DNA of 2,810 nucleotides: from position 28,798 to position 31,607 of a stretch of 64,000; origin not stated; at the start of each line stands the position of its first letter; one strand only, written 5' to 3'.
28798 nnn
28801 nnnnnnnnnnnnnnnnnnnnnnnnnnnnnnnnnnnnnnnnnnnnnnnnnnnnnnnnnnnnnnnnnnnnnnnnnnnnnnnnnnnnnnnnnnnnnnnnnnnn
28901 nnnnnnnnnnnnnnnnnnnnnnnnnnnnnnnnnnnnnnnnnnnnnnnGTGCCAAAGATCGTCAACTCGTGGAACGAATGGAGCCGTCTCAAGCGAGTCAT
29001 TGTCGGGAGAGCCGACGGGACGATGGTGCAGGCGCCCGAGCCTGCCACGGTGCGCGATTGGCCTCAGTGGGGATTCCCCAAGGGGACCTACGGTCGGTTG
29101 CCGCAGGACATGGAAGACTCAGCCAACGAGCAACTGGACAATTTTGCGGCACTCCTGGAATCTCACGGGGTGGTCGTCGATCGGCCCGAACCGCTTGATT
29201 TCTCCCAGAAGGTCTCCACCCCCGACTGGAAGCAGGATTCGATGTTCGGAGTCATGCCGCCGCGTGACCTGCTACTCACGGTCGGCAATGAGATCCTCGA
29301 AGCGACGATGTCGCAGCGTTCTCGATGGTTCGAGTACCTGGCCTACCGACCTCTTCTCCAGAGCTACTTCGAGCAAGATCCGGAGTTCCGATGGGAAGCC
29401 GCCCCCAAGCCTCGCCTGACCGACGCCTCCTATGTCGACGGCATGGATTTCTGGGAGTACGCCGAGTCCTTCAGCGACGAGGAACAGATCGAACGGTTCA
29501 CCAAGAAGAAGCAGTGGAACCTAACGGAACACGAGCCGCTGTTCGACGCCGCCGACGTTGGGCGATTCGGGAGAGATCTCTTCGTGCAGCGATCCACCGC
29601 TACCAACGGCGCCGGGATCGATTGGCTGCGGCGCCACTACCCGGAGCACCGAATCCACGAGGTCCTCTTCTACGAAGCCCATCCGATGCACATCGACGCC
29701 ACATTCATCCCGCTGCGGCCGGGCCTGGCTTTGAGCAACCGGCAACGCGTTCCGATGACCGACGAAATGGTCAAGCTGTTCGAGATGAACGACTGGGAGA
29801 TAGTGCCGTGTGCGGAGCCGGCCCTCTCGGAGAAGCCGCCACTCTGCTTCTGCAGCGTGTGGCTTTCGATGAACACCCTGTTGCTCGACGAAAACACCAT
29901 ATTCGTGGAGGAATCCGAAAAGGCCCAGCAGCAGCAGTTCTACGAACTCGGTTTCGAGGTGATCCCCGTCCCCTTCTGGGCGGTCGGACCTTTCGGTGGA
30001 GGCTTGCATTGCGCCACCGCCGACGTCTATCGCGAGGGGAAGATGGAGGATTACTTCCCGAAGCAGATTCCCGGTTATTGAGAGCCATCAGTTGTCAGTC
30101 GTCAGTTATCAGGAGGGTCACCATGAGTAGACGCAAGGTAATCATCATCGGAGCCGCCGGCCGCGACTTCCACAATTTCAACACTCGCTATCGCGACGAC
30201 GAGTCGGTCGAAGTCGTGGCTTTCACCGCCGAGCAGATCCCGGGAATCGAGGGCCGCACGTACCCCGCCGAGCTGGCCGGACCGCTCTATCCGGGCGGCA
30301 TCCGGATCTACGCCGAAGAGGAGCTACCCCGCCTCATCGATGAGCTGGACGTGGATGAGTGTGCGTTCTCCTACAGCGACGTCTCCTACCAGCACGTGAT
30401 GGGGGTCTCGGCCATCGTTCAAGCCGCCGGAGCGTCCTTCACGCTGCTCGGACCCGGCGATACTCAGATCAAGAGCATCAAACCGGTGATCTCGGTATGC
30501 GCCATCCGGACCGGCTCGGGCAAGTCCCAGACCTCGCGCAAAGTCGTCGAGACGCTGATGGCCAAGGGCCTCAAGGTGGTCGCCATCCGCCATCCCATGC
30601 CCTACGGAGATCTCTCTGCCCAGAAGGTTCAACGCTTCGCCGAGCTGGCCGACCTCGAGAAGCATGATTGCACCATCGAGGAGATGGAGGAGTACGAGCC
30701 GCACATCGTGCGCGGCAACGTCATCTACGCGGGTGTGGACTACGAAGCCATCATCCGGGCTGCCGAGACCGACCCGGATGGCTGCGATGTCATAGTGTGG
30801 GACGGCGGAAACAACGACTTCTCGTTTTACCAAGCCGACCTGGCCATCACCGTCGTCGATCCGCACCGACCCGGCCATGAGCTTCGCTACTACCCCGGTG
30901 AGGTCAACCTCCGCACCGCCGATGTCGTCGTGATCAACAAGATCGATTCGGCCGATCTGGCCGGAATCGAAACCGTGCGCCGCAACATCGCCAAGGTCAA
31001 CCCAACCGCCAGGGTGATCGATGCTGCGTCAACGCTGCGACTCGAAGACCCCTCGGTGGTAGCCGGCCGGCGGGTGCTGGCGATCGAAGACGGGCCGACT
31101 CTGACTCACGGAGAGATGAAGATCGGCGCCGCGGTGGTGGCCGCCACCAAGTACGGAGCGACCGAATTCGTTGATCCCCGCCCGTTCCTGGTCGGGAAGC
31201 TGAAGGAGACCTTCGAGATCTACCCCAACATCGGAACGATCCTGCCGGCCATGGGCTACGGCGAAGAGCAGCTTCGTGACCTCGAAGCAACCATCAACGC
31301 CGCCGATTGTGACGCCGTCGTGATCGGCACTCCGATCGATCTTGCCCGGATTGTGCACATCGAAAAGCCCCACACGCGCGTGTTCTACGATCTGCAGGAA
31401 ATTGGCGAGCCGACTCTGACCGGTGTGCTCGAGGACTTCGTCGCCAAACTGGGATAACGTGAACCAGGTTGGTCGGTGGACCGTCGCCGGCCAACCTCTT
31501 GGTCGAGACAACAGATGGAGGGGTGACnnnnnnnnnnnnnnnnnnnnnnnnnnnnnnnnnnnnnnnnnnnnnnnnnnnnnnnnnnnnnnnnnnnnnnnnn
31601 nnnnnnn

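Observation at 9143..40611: Five copies of a CTAT-N6-ATAG palindrome (AmtR-box architecture) mark a nitrogen-scavenging regulon around a TetR/AmtR-like gene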

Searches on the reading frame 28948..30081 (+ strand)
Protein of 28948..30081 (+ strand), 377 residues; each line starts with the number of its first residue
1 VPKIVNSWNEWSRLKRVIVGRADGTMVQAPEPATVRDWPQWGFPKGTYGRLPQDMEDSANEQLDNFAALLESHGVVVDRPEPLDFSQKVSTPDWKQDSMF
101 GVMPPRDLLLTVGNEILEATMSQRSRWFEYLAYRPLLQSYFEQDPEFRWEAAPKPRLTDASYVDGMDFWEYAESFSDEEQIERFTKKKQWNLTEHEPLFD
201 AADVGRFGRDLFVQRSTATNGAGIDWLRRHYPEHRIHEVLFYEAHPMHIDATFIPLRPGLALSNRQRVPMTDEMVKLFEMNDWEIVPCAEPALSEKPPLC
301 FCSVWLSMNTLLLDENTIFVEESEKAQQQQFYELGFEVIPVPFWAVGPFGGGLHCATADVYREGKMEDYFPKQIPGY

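Call 10: search_protein_families(library=pfam, proteins=[window:28948-30081:+])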
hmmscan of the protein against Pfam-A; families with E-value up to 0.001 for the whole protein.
window:28948-30081:+ (377 aa): 1 family
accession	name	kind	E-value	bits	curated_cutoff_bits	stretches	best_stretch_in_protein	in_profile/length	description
PF02274.22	ADI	-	0.00061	19.4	22.8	0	264-362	283-377/377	Arginine deiminase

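Call 13: search_protein_families(library=ncbifam, proteins=[window:28948-30081:+], max_evalue=0.00001)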
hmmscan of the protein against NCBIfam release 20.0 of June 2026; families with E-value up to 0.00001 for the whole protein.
window:28948-30081:+ (377 aa): 0 families

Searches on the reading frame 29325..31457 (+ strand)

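Call 10: search_protein_families(library=pfam, proteins=[window:29325-31457:+])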
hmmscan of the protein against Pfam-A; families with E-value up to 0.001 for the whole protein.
window:29325-31457:+ (710 aa): 1 family
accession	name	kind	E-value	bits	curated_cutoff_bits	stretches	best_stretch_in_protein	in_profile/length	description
PF02492.25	cobW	-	3.7e-05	23.8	20.7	1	501-565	112-179/180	CobW/HypB/UreG, nucleotide-binding domain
